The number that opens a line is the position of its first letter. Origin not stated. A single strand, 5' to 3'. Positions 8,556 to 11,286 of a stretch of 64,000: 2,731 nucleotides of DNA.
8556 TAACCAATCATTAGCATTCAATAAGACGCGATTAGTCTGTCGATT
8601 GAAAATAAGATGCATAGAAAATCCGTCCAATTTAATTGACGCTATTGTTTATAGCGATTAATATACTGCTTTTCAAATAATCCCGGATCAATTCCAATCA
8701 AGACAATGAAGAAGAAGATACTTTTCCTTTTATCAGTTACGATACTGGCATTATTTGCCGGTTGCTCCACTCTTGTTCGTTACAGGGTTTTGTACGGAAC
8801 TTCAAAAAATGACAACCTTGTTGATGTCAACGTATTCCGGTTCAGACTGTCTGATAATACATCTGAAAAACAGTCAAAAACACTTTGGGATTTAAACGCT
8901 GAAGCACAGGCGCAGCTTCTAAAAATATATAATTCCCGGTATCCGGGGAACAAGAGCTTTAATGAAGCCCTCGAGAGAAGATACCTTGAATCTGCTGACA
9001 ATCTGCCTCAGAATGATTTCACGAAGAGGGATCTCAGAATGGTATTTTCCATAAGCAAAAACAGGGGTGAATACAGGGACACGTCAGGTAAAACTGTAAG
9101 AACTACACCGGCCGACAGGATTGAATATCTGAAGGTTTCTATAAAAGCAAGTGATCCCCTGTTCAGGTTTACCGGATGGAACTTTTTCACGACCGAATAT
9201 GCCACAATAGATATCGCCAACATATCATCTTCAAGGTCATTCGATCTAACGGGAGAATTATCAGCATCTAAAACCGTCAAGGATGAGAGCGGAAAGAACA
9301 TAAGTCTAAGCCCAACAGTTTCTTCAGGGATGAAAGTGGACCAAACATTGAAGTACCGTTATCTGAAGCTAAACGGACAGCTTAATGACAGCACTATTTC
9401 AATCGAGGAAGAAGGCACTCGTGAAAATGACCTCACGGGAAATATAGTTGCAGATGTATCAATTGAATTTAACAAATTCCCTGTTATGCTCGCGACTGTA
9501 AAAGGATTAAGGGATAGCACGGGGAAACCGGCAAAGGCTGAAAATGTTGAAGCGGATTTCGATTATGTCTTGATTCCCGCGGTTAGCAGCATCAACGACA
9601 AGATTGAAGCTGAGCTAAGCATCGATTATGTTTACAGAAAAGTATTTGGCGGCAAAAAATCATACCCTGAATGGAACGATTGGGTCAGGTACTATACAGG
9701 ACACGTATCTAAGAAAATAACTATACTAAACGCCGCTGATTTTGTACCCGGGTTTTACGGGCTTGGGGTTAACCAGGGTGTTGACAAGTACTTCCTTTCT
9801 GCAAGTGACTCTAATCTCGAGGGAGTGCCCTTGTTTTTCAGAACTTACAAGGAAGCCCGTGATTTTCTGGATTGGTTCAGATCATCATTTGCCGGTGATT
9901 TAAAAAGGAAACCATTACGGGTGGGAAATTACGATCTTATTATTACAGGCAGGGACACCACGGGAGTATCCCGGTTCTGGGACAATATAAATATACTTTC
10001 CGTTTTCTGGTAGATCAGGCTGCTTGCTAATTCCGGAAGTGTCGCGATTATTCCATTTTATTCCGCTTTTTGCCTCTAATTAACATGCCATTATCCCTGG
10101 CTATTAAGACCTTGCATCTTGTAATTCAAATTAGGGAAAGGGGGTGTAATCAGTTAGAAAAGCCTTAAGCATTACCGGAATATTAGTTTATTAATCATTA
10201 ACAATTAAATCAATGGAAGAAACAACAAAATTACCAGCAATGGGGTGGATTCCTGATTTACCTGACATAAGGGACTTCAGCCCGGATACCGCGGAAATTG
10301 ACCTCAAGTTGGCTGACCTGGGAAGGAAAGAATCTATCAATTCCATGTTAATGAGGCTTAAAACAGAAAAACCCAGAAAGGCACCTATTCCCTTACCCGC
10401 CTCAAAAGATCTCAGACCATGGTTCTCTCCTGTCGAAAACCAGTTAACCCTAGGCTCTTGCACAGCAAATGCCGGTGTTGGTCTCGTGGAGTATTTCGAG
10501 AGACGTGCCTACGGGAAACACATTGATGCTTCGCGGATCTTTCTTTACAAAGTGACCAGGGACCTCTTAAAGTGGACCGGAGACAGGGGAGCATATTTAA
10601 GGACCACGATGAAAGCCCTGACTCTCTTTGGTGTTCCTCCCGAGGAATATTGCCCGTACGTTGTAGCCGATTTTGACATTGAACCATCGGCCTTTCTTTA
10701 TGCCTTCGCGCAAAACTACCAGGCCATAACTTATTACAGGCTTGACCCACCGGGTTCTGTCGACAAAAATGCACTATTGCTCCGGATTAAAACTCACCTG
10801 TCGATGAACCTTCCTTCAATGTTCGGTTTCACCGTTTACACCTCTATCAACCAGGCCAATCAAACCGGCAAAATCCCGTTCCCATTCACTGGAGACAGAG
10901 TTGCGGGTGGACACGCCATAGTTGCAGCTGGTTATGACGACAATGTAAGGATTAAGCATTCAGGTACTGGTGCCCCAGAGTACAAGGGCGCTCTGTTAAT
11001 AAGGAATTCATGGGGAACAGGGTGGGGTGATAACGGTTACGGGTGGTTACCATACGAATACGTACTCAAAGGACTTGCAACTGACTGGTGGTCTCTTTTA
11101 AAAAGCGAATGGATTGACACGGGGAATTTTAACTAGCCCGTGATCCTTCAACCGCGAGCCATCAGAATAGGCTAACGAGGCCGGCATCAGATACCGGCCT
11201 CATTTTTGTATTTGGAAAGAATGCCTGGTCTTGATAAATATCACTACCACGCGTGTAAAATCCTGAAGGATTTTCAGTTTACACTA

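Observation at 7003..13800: Seven-gene accessory block: three signal-peptide-less hydrolases interleaved with membrane/coiled-coil proteins (candidate conflict/defence-type island)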

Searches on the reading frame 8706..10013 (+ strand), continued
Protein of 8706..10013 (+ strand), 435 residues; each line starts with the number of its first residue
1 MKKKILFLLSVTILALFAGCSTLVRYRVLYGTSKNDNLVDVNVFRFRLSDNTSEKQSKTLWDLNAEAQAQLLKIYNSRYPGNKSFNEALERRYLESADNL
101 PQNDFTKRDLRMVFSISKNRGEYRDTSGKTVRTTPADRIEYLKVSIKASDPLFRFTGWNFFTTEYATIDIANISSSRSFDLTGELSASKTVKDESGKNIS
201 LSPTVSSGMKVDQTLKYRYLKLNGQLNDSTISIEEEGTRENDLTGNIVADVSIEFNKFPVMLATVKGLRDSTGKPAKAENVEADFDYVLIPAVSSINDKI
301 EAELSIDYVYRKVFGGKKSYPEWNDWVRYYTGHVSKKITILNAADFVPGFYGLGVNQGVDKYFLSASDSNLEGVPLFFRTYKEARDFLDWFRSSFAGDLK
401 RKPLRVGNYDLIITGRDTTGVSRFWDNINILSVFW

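Call 102: search_solved_structures(query=L057:1967-2803:+, max_evalue=0.1)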
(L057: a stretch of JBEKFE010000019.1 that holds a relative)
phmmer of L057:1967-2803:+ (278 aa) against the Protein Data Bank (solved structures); distinct sequences matched with E-value up to 0.1: 0.

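Call 103: search_solved_structures(query=L033:1320-2174:+, max_evalue=0.00001)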
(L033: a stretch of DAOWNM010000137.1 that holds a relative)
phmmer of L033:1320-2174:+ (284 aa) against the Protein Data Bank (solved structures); distinct sequences matched with E-value up to 0.00001: 14.
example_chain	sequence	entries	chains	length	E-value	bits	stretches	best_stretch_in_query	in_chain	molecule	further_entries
6eic_C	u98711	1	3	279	8.8e-19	71.1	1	21-282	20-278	Mycobacterium Tuberculosis Monoglyceride Lipase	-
9rhw_A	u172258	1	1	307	1.1e-18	70.7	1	21-282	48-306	Monoacylglycerol lipase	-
7p0y_A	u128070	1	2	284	2e-18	69.9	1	21-282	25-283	Monoacylglycerol lipase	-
7ozm_A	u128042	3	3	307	2.6e-18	69.6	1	21-282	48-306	Monoacylglycerol lipase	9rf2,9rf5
3jw8_A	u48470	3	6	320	1.4e-16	63.9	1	11-280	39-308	MGLL protein | MONOGLYCERIDE LIPASE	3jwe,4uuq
3hju_A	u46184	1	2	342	1.7e-16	63.6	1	11-280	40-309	Monoglyceride lipase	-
6ax1_A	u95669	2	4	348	1.8e-16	63.5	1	11-280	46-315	Monoglyceride lipase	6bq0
3pe6_A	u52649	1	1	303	7.5e-16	61.5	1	11-280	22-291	Monoglyceride lipase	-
5zun_A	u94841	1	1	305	7.7e-16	61.4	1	11-280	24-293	Monoglyceride lipase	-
7l4t_A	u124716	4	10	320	9.1e-16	61.2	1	11-280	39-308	Monoglyceride lipase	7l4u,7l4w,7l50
7prm_A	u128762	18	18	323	9.3e-16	61.2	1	11-280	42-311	Monoglyceride lipase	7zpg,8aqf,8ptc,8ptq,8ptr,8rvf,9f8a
6qe2_A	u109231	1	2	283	6.2e-09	38.8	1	31-279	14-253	Monoacylglycerol lipase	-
5o7g_A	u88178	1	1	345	5.2e-07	32.5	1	12-120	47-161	Alpha/beta hydrolase family protein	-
5olu_A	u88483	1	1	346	5.2e-07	32.5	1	12-120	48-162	Alpha/beta hydrolase family protein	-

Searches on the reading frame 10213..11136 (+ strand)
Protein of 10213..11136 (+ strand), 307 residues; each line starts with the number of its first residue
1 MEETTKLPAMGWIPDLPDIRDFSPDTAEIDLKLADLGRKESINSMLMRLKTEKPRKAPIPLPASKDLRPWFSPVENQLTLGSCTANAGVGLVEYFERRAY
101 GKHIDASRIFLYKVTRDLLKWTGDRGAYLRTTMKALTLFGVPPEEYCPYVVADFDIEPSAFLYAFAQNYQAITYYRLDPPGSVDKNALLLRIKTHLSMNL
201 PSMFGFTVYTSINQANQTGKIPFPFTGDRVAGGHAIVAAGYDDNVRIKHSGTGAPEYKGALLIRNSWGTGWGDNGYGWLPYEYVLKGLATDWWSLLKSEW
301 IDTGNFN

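Call 4: search_protein_families(library=pfam, proteins=[window:10213-11136:+], max_evalue=0.1)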
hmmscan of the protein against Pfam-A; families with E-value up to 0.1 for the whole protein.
window:10213-11136:+ (307 aa): 1 family
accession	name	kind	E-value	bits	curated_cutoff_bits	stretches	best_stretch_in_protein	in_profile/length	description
PF00112.29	Peptidase_C1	-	8.9e-10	39.5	20.7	1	62-278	2-201/220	Papain family cysteine protease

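Call 5: search_protein_families(library=padloc, proteins=[window:10213-11136:+], max_evalue=0.1)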
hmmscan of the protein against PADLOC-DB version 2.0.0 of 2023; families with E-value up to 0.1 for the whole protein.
window:10213-11136:+ (307 aa): 0 families

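Call 6: search_protein_families(library=ncbifam, proteins=[window:10213-11136:+], max_evalue=0.1)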
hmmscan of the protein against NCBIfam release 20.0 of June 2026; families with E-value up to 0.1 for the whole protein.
window:10213-11136:+ (307 aa): 1 family
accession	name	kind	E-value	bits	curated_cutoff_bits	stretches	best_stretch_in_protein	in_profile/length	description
NF006796.0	PRK09300.1-4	equivalog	0.075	12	518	0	68-120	166-216/335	tRNA splicing endonuclease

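Call 7: search_protein_families(library=phrogs, proteins=[window:10213-11136:+], max_evalue=0.01)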
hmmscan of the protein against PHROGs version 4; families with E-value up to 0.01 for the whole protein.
window:10213-11136:+ (307 aa): 1 family
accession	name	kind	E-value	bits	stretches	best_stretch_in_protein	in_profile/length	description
phrog_16701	-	other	1.7e-08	35.2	1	72-285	38-217/234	peptidase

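Call 32: search_solved_structures(query=window:10213-11136:+, max_evalue=0.01)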
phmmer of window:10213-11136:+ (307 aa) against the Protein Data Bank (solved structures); distinct sequences matched with E-value up to 0.01: 59.
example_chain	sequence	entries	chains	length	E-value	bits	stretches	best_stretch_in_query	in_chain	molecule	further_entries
3ois_A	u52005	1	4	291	7.3e-28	101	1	54-295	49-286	Cysteine protease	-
3f75_A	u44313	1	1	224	1.1e-06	31.4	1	212-280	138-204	Cathepsin L Protease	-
1yal_A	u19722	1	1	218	1.4e-05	27.8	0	249-279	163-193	CHYMOPAPAIN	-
1iwd_A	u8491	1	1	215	2.8e-05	26.8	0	244-280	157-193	ERVATAMIN B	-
3bpm_A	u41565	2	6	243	3.4e-05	26.5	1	67-277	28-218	Cysteine protease falcipain-3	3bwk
1ppo_A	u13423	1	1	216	3.7e-05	26.4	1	250-276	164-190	PROTEASE OMEGA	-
1meg_A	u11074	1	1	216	3.9e-05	26.3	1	250-276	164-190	CARICAIN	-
7qgw_A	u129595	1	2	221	4.1e-05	26.2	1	62-277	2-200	Cathepsin L2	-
1fh0_A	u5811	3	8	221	5.1e-05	25.9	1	62-277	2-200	CATHEPSIN V | Cathepsin L2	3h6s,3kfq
5vcn_A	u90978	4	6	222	5.3e-05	25.9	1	260-280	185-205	PEPTIDASE 1 | Der p 1 allergen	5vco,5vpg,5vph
1gec_E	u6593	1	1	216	5.6e-05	25.8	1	249-276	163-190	GLYCYL ENDOPEPTIDASE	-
2as8_A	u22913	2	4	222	6.4e-05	25.6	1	260-280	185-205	Major mite fecal allergen Der p 1 | Der p 1 allergen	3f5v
1pci_A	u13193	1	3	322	6.9e-05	25.5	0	250-276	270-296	PROCARICAIN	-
4d59_A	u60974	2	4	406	7.3e-05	25.4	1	73-290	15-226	CELL SURFACE PROTEIN (PUTATIVE CELL SURFACE-ASSOCIATED CYSTEINE PROTEASE)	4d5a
8jcq_A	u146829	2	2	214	8.5e-05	25.2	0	259-276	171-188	Procerain | Procerain, Calotropain FI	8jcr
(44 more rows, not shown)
